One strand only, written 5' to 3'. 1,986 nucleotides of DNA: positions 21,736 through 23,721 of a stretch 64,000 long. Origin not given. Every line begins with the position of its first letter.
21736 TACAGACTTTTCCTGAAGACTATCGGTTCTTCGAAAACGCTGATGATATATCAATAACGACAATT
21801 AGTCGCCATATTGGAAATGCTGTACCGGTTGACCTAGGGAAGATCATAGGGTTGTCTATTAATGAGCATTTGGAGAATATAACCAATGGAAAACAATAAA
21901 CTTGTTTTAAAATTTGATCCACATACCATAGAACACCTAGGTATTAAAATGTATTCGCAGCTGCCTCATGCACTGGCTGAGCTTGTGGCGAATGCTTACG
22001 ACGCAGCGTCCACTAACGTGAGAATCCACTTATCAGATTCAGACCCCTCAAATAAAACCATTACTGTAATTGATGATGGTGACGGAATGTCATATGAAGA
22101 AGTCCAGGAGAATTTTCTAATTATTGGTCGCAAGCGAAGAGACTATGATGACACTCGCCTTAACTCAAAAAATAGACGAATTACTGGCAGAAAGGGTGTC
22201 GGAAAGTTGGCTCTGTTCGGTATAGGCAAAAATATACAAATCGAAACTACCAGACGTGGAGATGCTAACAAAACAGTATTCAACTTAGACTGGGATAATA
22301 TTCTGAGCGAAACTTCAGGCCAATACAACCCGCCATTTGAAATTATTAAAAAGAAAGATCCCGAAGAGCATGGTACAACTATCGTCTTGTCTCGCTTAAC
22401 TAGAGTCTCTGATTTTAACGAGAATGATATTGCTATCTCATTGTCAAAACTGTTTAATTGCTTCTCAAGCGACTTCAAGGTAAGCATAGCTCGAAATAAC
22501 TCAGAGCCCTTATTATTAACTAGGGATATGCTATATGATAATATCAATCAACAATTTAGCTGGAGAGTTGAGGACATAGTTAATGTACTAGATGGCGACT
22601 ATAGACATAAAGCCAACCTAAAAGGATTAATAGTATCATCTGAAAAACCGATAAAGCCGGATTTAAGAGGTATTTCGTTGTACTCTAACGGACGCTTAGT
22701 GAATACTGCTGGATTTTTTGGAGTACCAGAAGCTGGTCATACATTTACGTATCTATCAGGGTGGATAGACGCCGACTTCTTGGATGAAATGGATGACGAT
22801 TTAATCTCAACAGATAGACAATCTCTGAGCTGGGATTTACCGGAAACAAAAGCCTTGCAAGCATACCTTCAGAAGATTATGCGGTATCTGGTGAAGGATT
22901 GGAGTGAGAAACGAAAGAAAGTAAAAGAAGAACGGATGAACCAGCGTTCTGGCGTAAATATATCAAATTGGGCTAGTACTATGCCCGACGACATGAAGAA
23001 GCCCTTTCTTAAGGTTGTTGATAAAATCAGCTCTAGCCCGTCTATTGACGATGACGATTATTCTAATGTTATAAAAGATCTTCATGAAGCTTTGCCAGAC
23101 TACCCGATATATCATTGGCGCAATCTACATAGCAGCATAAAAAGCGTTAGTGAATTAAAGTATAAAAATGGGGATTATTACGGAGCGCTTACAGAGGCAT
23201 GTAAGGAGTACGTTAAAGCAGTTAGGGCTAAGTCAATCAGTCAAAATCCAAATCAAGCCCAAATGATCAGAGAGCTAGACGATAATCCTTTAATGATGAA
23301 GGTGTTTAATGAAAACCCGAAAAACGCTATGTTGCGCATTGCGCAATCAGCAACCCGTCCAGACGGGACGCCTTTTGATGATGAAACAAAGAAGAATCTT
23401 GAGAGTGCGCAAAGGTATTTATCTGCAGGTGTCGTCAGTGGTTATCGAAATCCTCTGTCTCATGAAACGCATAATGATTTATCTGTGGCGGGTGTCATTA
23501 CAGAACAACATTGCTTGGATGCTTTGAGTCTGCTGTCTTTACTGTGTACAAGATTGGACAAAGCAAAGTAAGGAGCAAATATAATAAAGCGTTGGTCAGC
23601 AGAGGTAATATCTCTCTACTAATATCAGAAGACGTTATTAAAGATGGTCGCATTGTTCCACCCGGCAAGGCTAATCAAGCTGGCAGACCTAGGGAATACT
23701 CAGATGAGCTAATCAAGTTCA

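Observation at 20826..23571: Two-gene operon: m5C DNA methyltransferase plus a GHKL(MORC-like) ATPase fused to an Rx4H HEPN-type domain, with no recognisable endonuclease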

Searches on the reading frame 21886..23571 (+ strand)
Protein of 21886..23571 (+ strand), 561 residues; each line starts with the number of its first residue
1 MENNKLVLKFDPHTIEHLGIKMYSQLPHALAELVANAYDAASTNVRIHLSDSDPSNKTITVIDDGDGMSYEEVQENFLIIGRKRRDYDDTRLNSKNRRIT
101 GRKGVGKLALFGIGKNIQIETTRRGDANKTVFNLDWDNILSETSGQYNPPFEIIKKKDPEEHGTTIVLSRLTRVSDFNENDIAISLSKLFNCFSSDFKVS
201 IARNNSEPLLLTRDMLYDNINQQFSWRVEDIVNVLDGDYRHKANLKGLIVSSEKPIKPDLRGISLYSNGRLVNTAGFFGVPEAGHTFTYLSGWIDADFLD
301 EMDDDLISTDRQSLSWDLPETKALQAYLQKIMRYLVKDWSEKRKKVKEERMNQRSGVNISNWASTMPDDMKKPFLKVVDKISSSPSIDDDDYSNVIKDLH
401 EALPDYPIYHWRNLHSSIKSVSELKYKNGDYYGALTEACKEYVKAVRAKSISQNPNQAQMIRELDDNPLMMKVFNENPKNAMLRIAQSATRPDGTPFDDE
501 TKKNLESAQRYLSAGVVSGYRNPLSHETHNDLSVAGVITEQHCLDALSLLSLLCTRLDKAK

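Call 4: search_protein_families(library=pfam, proteins=[window:21886-23571:+], max_evalue=0.1)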
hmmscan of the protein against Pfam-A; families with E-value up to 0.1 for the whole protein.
window:21886-23571:+ (561 aa): 4 families
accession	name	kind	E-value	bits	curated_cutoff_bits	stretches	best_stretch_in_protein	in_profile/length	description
PF13589.12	HATPase_c_3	-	1.1e-23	84.3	25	1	27-164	4-137/137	Histidine kinase-, DNA gyrase B-, and HSP90-like ATPase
PF09509.15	Hypoth_Ymh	-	1e-15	58.1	25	1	412-557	1-119/119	Protein of unknown function (Hypoth_ymh)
PF02518.31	HATPase_c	-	2e-07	31.8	26.4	1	25-110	5-85/111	Histidine kinase-, DNA gyrase B-, and HSP90-like ATPase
PF02881.24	SRP54_N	-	0.067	13.9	22.4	0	374-403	5-34/75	SRP54-type protein, helical bundle domain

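Call 5: search_protein_families(library=padloc, proteins=[window:21886-23571:+], max_evalue=0.1)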
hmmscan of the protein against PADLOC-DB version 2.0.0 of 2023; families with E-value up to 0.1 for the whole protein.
window:21886-23571:+ (561 aa): 5 families
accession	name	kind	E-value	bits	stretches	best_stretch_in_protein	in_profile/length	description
PDLC03419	REase_II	-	1.8e-27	94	2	6-173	5-178/695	Type II restriction enzyme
PDLC03485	REase_II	-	8e-25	85.3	1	6-349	6-362/611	Type II restriction enzyme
PDLC03968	TmtA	-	0.0014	14.4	1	28-73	77-119/1486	-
PDLC03987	PD-Lambda-3_B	-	0.015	12.6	1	502-560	209-263/270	-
PDLC00461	JetA1|JetA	-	0.033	10.9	1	287-312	74-99/486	DUF3375 domain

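Call 6: search_protein_families(library=ncbifam, proteins=[window:21886-23571:+], max_evalue=0.1)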
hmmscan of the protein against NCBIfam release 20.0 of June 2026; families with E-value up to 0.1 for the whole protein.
window:21886-23571:+ (561 aa): 16 families
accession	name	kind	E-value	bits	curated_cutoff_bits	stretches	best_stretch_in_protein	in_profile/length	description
NF050001.1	restrict_BbrUII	equivalog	5.6e-64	216.8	550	1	9-391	4-408/659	BbrUII/HgiDII family restriction enzyme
TIGR02391.1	hypoth_ymh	hypoth_equivalog_domain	3.1e-10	40.2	39.45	1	414-560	1-123/125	TIGR02391 family protein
NF003555.1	PRK05218.1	equivalog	2.4e-09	36.2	371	1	35-206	49-207/614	molecular chaperone HtpG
NF010683.0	PRK14083.1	equivalog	3e-09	35.9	455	1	30-206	31-200/604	HSP90 family protein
NF047352.1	P_loop_sacsin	domain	1.1e-07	32.2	50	1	28-119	2-79/80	sacsin N-terminal ATP-binding-like domain-containing protein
TIGR00585.2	mutl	equivalog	2.9e-07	29.8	180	1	30-75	25-68/555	DNA mismatch repair endonuclease MutL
NF000950.0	PRK00095.1-3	equivalog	1.1e-05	24.1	756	1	31-77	29-73/641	DNA mismatch repair endonuclease MutL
NF033792.0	ActS_PrrB_HisK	equivalog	0.00013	20.9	350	1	10-71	296-356/423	ActS/PrrB/RegB family redox-sensitive histidine kinase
NF000953.0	PRK00095.2-4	equivalog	0.00037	19.5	693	1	29-74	26-69/611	DNA mismatch repair endonuclease MutL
NF041932.1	MzaB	equivalog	0.00087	17.8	850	1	28-174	14-158/480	MZA anti-phage system associated ATPase MzaB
NF000951.0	PRK00095.2-1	equivalog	0.00093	18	391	1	29-75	28-71/559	DNA mismatch repair endonuclease MutL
NF000952.0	PRK00095.2-2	subfamily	0.002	16.7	840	1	31-74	28-69/623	DNA mismatch repair endonuclease MutL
NF000949.0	PRK00095.1-2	equivalog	0.0045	16.1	750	1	30-73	31-72/634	DNA mismatch repair endonuclease MutL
NF045988.1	HisKinRegBRhodob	equivalog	0.0048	15.3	570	1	23-71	321-368/462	sensor histidine kinase RegB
NF007007.0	PRK09470.1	equivalog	0.0096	14.9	486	1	23-77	353-406/463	envelope stress sensor histidine kinase CpxA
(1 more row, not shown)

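Call 8: find_homologous_proteins(query=window:21886-23568:+, max_evalue=0.00001)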
Query window:21886-23568:+ (561 aa): 1789 proteins with E <= 0.00001 among 8000 candidates; the best 120 are listed.
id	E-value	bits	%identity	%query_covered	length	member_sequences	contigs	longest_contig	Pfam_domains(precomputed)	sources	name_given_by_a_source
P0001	0.0e+0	1195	94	97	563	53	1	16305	PF09509.16,PF02518.32,PF13589.13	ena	-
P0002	0.0e+0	1120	87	99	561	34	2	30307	PF09509.16,PF02518.32,PF13589.13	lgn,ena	-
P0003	0.0e+0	1108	87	99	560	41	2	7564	PF09509.16,PF02518.32,PF13589.13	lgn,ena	-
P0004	0.0e+0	1086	85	99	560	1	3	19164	PF09509.16,PF02518.32,PF13589.13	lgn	-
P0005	0.0e+0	1056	82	100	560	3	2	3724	PF09509.16,PF02518.32,PF13589.13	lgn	-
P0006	2.4e-240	817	85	71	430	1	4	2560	PF09509.16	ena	-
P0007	1.1e-204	699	56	100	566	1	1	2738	PF09509.16,PF13589.13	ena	-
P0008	1.7e-200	685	56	100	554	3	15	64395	PF09509.16,PF13589.13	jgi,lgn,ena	-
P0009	1.1e-198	679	56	99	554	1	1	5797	PF09509.16,PF02518.32,PF13589.13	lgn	-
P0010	1.1e-198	679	55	99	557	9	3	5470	PF09509.16,PF02518.32,PF13589.13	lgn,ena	-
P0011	1.2e-198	679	54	100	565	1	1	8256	PF09509.16,PF02518.32,PF13589.13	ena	-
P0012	1.8e-198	679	55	100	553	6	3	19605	PF09509.16,PF02518.32,PF13589.13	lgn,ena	-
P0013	3.2e-198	678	55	100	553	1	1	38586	PF09509.16,PF02518.32,PF13589.13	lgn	-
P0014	3.6e-198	678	54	99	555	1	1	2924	PF09509.16,PF02518.32,PF13589.13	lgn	-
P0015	3.6e-198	678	56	100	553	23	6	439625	PF09509.16,PF02518.32,PF13589.13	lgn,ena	-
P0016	3.7e-198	678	55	100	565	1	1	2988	PF09509.16,PF13589.13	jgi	jgi:hypothetical protein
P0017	8.2e-198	677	56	100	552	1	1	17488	PF09509.16,PF02518.32,PF13589.13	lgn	-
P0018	1.6e-197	676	56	100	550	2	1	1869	PF09509.16,PF02518.32,PF13589.13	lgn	-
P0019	1.7e-197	675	55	99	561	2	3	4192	PF09509.16,PF02518.32,PF13589.13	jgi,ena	-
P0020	2.7e-197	675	56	100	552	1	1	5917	PF09509.16,PF02518.32,PF13589.13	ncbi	-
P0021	2.7e-197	675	56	99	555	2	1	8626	PF09509.16,PF02518.32,PF13589.13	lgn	-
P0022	2.7e-197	675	54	99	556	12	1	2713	PF09509.16,PF13589.13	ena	-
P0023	1.5e-196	672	55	99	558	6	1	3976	PF09509.16,PF02518.32,PF13589.13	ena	-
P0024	1.7e-196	672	55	99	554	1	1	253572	PF09509.16,PF13589.13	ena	-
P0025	3.3e-196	671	55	99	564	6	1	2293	PF09509.16,PF02518.32,PF13589.13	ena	-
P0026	5.0e-196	671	55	99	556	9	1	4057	PF09509.16,PF02518.32,PF13589.13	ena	-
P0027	9.0e-196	670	55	100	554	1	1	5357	PF09509.16,PF02518.32,PF13589.13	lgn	-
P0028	1.5e-195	669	54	100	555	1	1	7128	PF09509.16,PF02518.32,PF13589.13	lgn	-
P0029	3.5e-195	668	55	99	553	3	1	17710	PF09509.16,PF02518.32,PF13589.13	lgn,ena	-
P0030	3.9e-195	668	54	99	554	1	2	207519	PF09509.16,PF02518.32,PF13589.13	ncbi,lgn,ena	-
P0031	4.3e-195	668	55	99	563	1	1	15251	PF09509.16,PF02518.32,PF13589.13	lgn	-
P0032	5.8e-195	667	55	99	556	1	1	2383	PF09509.16,PF13589.13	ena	-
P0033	7.1e-195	667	53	99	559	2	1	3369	PF09509.16,PF02518.32,PF13589.13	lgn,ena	-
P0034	1.1e-194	666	55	100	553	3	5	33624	PF09509.16,PF02518.32,PF13589.13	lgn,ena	-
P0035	1.2e-194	666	54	99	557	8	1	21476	PF09509.16,PF02518.32,PF13589.13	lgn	-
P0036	1.4e-194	666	55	100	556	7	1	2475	PF09509.16,PF02518.32,PF13589.13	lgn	-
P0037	1.5e-194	666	54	100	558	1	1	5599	PF09509.16,PF13589.13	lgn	-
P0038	4.3e-194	664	54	100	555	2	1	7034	PF09509.16,PF02518.32,PF13589.13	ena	-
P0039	9.3e-194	663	54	100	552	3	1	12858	PF09509.16,PF13589.13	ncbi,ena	-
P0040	1.2e-193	663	54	99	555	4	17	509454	PF09509.16,PF13589.13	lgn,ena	-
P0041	1.3e-193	663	54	100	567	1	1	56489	PF09509.16,PF13589.13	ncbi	-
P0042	1.4e-193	663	54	99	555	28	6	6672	PF09509.16,PF13589.13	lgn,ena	-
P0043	2.3e-193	662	55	100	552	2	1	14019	PF09509.16,PF02518.32,PF13589.13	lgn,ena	-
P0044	2.3e-193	662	55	99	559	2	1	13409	PF09509.16,PF02518.32,PF13589.13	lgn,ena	-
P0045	3.3e-193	661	55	100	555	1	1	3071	PF09509.16,PF02518.32,PF13589.13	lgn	-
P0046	8.8e-193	660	54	100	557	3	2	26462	PF09509.16,PF02518.32,PF13589.13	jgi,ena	-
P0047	9.1e-193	660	55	99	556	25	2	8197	PF09509.16,PF13589.13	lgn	-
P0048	9.1e-193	660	55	99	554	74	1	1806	PF09509.16,PF13589.13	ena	-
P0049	9.5e-193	660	55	100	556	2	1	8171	PF09509.16,PF13589.13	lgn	-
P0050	9.7e-193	660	54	100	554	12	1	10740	PF09509.16,PF13589.13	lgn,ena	-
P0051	1.2e-192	659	54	100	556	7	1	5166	PF09509.16,PF02518.32,PF13589.13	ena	-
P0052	1.3e-192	659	55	99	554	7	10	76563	PF09509.16,PF02518.32,PF13589.13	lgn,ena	-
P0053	2.3e-192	659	54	99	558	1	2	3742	PF09509.16,PF13589.13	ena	-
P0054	2.8e-192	658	55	99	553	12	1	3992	PF09509.16,PF13589.13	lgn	-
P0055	4.1e-192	658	54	100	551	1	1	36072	PF09509.16,PF02518.32,PF13589.13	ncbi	-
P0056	4.3e-192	658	54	100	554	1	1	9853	PF09509.16,PF13589.13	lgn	-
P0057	4.7e-192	657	54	99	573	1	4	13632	PF09509.16,PF02518.32,PF13589.13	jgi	-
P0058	7.3e-192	657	55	99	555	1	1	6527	PF09509.16,PF02518.32,PF13589.13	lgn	-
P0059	9.6e-192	656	54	100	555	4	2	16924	PF09509.16,PF02518.32,PF13589.13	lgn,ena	-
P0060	1.9e-191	655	54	100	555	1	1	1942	PF09509.16,PF02518.32,PF13589.13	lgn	-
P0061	2.7e-191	655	54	99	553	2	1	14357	PF09509.16,PF02518.32,PF13589.13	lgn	-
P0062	3.0e-191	655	54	99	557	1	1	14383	PF09509.16,PF02518.32,PF13589.13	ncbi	-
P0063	3.4e-191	655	53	100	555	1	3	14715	PF09509.16,PF02518.32,PF13589.13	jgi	-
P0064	3.5e-191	655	54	99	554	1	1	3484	PF09509.16,PF13589.13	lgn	-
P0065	3.5e-191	655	54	100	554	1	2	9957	PF09509.16,PF13589.13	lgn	-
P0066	3.6e-191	655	54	100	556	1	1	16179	PF09509.16,PF13589.13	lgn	-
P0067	4.6e-191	654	54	99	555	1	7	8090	PF09509.16,PF13589.13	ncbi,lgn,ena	-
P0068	6.7e-191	654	54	99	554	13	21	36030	PF09509.16,PF13589.13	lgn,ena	-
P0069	1.1e-190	653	54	99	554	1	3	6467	PF09509.16,PF02518.32,PF13589.13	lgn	-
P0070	1.1e-190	653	53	100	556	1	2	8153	PF09509.16,PF02518.32,PF13589.13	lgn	-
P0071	1.3e-190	653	54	99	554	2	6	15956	PF09509.16,PF13589.13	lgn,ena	-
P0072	2.9e-190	652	54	99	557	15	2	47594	PF09509.16,PF02518.32,PF13589.13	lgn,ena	-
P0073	3.0e-190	652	54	99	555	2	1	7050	PF09509.16,PF02518.32,PF13589.13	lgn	-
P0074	3.1e-190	652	54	100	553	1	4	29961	PF09509.16,PF02518.32,PF13589.13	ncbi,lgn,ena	-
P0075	3.4e-190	651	54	100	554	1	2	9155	PF09509.16,PF13589.13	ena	-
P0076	5.3e-190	651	53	99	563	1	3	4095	PF09509.16,PF02518.32,PF13589.13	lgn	-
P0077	5.8e-190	651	53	99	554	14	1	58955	PF09509.16,PF02518.32,PF13589.13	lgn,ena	-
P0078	6.0e-190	651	54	99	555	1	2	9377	PF09509.16,PF02518.32,PF13589.13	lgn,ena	-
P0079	6.4e-190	650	54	99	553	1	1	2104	PF09509.16,PF02518.32,PF13589.13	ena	-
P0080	7.9e-190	650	53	99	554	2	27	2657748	PF09509.16,PF02518.32,PF13589.13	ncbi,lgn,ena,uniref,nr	ncbi:TIGR02391 family protein [uncultured Ruminococcus sp.]|uniref:TIGR02391 family protein n=1 Tax=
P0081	8.1e-190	650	54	99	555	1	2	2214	PF09509.16,PF02518.32,PF13589.13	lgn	-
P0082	1.1e-189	650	54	99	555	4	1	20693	PF09509.16,PF02518.32,PF13589.13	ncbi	-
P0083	1.1e-189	650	53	99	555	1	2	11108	PF09509.16,PF02518.32,PF13589.13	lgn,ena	-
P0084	1.2e-189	650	54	99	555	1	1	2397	PF09509.16,PF02518.32,PF13589.13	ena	-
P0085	1.3e-189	649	53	100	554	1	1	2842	PF09509.16,PF02518.32,PF13589.13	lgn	-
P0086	1.4e-189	649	54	100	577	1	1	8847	PF09509.16,PF13589.13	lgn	-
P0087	1.6e-189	649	52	100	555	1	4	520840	PF09509.16,PF13589.13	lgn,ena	-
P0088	1.8e-189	649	54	99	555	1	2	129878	PF09509.16,PF02518.32,PF13589.13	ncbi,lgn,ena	-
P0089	2.1e-189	649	54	99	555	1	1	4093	PF09509.16,PF02518.32,PF13589.13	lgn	-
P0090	3.0e-189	648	55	100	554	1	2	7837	PF09509.16,PF13589.13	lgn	-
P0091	3.1e-189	648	54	99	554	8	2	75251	PF09509.16,PF13589.13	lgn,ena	-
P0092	4.5e-189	648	54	99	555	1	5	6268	PF09509.16,PF02518.32,PF13589.13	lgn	-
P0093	5.6e-189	647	55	99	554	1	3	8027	PF09509.16,PF13589.13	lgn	-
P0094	6.4e-189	647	54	100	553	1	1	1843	PF09509.16,PF02518.32,PF13589.13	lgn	-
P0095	6.6e-189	647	53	99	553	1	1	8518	PF09509.16,PF13589.13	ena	-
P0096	7.7e-189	647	54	100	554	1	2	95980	PF09509.16,PF13589.13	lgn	-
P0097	8.8e-189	647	52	96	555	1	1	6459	PF09509.16,PF13589.13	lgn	-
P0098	9.6e-189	647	53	100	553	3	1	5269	PF09509.16,PF02518.32,PF13589.13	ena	-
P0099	1.2e-188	646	53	100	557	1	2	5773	PF09509.16,PF13589.13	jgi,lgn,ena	-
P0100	1.5e-188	646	54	99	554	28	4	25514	PF09509.16,PF13589.13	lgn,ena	-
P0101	3.0e-188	645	53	100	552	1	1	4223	PF09509.16,PF02518.32,PF13589.13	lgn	-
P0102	3.4e-188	645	54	99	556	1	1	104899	PF09509.16,PF02518.32,PF13589.13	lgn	-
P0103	5.7e-188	644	52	99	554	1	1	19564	PF09509.16,PF13589.13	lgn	-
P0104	6.6e-188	644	53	99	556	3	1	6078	PF09509.16,PF02518.32,PF13589.13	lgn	-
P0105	1.2e-187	643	52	100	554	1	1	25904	PF09509.16,PF02518.32,PF13589.13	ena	-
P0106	3.1e-187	642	52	99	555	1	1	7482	PF09509.16,PF13589.13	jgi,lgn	-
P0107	3.7e-187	641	53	99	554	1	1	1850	PF09509.16,PF02518.32,PF13589.13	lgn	-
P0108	4.6e-187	641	53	100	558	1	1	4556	PF09509.16,PF13589.13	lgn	-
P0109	4.7e-187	641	53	99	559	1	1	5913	PF09509.16,PF02518.32,PF13589.13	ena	-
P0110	5.5e-187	641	54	99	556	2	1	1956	PF09509.16,PF02518.32,PF13589.13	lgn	-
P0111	9.3e-187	640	54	99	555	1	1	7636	PF09509.16,PF02518.32,PF13589.13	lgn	-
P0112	1.1e-186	640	53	100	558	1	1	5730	PF09509.16,PF02518.32,PF13589.13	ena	-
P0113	1.1e-186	640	53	99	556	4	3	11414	PF09509.16,PF13589.13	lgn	-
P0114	2.3e-186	639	53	100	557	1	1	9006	PF09509.16,PF02518.32,PF13589.13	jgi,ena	-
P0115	5.1e-186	638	54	100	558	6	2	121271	PF09509.16,PF13589.13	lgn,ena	-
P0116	5.5e-186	637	53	100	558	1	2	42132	PF09509.16,PF02518.32,PF13589.13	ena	-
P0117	7.9e-186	637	52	99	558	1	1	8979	PF09509.16,PF13589.13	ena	-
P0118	8.8e-186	637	52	99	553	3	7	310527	PF09509.16,PF02518.32,PF13589.13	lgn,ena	-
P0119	1.7e-185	636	54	99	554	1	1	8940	PF09509.16,PF02518.32,PF13589.13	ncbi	-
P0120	1.8e-185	636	53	99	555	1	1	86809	PF09509.16,PF02518.32,PF13589.13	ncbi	-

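Call 14: find_encoding_contigs(protein=window:21886-23568:+, flank=10000, max_places=6)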
Protein window:21886-23568:+ (561 aa): 22 contigs read that carry it; 6 places shown.
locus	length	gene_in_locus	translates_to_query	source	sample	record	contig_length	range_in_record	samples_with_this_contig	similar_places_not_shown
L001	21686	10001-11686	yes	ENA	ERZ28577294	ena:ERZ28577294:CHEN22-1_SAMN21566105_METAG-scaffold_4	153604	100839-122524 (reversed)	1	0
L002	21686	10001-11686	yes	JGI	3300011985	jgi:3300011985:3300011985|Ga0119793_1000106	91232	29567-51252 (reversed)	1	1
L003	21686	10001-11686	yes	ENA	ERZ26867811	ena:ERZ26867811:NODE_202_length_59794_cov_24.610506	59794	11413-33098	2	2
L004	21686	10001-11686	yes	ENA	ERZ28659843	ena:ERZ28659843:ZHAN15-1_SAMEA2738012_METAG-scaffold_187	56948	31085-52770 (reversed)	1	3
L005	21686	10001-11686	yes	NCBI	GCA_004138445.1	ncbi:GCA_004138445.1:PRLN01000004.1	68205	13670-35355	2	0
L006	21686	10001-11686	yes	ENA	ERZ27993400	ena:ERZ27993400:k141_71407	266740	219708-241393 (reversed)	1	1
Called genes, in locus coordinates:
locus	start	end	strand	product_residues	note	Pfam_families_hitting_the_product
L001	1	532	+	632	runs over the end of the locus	PF06480:FtsH_ext, PF06068:TIP49 (weak), PF00004:AAA, PF07728:AAA_5 (weak), PF17862:AAA_lid_3, PF01434:Peptidase_M41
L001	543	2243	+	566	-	PF03023:MurJ, PF01554:MatE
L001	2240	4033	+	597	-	PF00009:GTP_EFTU, PF01926:MMR_HSR1 (weak), PF00071:Ras (faint), PF02421:FeoB_N (faint), PF03144:GTP_EFTU_D2, PF00679:EFG_C, PF06421:LepA_C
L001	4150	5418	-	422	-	PF13173:AAA_14, PF13635:DUF4143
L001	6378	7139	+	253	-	-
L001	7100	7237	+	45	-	-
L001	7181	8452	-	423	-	-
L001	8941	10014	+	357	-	PF00145:DNA_methylase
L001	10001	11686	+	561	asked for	PF02518:HATPase_c (weak), PF13589:HATPase_c_3, PF09509:Hypoth_Ymh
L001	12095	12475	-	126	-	PF01592:NifU_N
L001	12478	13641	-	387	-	PF00266:Aminotran_5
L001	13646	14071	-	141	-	PF01458:SUFBD_core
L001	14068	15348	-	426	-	PF19295:SufBD_N, PF01458:SUFBD_core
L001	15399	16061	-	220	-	PF02463:SMC_N (faint), PF00005:ABC_tran, PF13304:AAA_21 (faint)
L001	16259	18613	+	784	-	PF03477:ATP-cone, PF13597:NRDD, PF01228:Gly_radical (weak)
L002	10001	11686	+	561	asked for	PF02518:HATPase_c (weak), PF13589:HATPase_c_3, PF09509:Hypoth_Ymh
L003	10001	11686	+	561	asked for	PF02518:HATPase_c (weak), PF13589:HATPase_c_3, PF09509:Hypoth_Ymh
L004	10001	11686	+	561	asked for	PF02518:HATPase_c (weak), PF13589:HATPase_c_3, PF09509:Hypoth_Ymh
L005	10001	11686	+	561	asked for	PF02518:HATPase_c (weak), PF13589:HATPase_c_3, PF09509:Hypoth_Ymh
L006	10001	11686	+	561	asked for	PF02518:HATPase_c (weak), PF13589:HATPase_c_3, PF09509:Hypoth_Ymh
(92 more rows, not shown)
